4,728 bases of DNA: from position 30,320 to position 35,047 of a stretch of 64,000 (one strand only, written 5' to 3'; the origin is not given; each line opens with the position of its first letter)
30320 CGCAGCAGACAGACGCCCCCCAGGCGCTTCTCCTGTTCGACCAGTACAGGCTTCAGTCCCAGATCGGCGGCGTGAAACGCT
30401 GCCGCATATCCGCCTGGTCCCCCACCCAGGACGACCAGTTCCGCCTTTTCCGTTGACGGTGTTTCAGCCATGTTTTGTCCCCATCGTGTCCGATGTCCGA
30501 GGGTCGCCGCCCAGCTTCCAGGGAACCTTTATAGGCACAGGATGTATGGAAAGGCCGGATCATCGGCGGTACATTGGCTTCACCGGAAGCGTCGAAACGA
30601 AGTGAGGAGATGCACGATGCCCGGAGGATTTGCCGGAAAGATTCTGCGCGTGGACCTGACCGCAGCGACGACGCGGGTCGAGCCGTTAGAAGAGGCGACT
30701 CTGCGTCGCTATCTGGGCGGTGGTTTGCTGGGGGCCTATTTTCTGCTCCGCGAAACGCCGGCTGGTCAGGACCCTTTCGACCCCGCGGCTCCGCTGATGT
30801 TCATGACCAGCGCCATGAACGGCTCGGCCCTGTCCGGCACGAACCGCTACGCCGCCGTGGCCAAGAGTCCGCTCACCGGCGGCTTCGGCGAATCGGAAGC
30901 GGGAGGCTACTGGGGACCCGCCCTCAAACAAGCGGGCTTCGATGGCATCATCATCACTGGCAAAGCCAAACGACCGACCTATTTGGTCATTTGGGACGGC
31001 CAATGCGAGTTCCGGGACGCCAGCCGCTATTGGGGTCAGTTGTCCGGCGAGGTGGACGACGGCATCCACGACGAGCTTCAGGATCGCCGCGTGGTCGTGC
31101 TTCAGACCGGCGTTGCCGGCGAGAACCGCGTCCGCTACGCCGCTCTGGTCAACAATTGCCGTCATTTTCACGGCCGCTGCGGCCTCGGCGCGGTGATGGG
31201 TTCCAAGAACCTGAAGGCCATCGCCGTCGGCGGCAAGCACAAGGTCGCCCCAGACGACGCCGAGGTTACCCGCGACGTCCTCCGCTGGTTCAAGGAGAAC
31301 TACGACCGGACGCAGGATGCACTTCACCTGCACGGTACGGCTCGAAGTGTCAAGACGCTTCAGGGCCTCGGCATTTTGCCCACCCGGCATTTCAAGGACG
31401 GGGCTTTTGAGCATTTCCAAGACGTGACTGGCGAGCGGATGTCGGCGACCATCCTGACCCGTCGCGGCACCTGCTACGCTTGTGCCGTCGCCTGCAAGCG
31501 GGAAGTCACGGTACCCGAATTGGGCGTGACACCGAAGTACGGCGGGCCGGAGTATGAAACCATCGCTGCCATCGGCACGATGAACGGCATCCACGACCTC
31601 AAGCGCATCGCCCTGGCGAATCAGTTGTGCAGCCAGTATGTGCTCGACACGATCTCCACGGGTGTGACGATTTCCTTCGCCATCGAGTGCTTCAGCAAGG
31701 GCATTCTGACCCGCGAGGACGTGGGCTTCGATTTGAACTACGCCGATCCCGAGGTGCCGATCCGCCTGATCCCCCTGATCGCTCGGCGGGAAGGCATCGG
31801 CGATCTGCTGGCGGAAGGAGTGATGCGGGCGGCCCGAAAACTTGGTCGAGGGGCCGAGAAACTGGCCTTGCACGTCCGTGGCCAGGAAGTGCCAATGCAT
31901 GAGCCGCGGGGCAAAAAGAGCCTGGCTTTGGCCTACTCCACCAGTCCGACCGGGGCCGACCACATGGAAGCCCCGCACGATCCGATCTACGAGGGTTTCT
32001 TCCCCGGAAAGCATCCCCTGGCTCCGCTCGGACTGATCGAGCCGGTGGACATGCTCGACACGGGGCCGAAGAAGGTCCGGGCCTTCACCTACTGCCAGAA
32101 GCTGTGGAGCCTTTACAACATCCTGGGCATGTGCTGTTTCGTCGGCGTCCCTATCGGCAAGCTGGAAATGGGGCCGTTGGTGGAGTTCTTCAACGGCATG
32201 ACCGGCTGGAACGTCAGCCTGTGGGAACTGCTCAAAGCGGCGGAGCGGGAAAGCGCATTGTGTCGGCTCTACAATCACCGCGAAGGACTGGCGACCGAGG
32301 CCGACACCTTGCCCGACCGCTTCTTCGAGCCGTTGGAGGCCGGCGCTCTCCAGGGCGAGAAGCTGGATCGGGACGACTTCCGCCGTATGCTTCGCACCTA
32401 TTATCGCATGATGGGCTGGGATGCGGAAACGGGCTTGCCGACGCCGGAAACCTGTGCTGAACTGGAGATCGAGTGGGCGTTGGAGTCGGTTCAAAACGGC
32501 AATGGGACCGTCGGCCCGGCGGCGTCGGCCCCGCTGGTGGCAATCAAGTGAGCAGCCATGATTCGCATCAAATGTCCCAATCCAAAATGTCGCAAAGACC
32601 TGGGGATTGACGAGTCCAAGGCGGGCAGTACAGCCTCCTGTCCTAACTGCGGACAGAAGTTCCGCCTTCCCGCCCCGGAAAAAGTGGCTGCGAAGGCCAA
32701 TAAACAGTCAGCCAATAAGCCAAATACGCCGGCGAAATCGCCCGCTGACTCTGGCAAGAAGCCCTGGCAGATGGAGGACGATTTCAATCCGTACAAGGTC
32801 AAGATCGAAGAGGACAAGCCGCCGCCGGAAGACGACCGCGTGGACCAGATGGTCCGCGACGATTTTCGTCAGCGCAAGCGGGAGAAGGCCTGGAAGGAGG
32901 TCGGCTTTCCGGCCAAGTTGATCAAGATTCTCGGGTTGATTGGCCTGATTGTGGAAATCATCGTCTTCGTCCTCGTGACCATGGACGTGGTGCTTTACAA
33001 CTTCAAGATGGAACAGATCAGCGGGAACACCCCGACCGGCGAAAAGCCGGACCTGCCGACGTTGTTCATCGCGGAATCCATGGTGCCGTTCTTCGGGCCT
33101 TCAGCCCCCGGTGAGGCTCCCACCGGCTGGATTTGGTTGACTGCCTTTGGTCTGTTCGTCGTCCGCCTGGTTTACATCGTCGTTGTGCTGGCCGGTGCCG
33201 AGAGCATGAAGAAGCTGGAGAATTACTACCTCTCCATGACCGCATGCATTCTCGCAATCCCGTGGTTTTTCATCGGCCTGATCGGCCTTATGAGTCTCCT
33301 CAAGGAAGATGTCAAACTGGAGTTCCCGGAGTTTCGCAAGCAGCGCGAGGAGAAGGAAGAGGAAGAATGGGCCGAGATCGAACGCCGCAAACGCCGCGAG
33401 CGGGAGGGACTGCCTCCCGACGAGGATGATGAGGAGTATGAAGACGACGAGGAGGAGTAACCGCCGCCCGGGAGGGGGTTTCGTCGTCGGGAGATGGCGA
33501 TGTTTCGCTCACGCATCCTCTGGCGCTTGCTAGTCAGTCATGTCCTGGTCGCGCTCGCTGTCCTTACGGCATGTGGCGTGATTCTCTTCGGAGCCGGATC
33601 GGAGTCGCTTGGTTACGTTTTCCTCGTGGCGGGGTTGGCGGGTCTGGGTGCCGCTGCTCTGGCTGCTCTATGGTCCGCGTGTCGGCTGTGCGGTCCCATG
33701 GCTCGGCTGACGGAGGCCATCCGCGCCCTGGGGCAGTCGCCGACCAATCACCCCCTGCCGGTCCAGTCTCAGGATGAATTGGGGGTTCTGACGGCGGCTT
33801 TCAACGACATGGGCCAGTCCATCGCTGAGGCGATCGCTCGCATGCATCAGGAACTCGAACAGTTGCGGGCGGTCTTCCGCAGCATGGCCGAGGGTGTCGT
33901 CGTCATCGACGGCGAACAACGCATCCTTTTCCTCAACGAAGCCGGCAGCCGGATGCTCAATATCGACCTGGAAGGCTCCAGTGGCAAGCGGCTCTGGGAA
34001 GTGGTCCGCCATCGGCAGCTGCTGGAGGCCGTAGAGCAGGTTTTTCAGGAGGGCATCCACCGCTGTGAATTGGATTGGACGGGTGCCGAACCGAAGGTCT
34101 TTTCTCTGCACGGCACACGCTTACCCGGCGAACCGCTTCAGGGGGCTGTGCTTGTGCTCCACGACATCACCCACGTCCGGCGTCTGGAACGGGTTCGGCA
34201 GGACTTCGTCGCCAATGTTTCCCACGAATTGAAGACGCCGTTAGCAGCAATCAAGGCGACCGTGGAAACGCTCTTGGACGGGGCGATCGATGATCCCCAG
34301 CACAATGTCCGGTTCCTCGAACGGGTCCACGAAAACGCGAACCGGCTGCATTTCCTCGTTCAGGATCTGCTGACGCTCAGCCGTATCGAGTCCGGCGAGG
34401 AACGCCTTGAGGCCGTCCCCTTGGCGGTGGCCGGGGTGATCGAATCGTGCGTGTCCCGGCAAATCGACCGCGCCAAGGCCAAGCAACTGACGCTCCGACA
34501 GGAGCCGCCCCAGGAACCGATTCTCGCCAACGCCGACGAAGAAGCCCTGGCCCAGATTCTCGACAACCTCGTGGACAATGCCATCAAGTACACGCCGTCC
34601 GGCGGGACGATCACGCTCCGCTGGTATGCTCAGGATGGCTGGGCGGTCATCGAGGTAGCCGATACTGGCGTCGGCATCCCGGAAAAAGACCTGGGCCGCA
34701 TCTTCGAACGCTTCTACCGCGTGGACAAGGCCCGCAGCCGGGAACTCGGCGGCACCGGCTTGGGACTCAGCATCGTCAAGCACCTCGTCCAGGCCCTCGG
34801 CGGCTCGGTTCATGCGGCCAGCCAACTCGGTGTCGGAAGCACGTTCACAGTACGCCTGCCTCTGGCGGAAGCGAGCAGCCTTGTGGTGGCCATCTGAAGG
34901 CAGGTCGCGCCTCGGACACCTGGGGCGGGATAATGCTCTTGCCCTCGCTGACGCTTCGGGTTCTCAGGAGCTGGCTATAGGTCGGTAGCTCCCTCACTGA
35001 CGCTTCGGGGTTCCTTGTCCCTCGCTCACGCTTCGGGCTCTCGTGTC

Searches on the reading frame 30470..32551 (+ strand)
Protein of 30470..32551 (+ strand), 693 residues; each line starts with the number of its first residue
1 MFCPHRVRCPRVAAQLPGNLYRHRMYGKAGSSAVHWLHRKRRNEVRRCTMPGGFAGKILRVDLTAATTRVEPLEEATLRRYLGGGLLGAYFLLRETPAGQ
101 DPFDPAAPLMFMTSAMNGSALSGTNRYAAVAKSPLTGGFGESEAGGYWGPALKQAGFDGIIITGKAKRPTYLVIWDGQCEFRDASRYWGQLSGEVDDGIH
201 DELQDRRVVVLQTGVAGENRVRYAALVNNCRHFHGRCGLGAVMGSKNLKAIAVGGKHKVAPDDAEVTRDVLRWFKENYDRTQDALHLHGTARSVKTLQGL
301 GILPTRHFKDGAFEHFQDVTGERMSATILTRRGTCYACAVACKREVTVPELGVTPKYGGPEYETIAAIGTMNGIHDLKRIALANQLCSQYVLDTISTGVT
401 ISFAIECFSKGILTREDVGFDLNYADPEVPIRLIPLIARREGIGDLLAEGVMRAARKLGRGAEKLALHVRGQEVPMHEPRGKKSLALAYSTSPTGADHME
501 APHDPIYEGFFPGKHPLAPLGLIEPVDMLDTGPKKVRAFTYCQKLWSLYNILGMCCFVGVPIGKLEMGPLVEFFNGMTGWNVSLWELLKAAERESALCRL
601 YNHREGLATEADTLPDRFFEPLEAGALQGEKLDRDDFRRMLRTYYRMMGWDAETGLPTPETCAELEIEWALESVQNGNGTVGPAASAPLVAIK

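Call 88: search_protein_families(library=pfam, proteins=[window:30470-32551:+], max_evalue=0.00001)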
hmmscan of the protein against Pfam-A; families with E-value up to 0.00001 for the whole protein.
window:30470-32551:+ (693 aa): 2 families
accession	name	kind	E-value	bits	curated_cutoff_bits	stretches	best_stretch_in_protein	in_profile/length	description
PF01314.23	AFOR_C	-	1.5e-118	396.8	27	1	266-667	2-385/385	Aldehyde ferredoxin oxidoreductase, domains 2 & 3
PF02730.20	AFOR_N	-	6.4e-68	228.9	29.8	1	56-255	1-198/199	Aldehyde ferredoxin oxidoreductase, N-terminal domain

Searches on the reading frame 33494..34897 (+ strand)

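Call 89: search_protein_families(library=pfam, proteins=[window:33494-34897:+], max_evalue=0.00001)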
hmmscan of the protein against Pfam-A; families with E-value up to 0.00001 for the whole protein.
window:33494-34897:+ (467 aa): 6 families
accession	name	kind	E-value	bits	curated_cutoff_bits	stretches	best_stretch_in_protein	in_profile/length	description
PF02518.31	HATPase_c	-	8.7e-34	116.7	26.4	1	348-458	2-110/111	Histidine kinase-, DNA gyrase B-, and HSP90-like ATPase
PF00512.31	HisKA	-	2e-20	73.1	26.9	1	235-301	2-66/66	His Kinase A (phospho-acceptor) domain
PF00672.30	HAMP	-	9.1e-11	42.4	25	1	68-110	9-51/53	HAMP domain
PF13188.13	PAS_8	-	5.9e-09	36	21.8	1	122-173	1-52/65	PAS domain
PF08448.16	PAS_4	-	8.9e-08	32.8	23.1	1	128-230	1-110/110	PAS fold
PF00989.32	PAS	-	5.6e-07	30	22.6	1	122-187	1-69/113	PAS fold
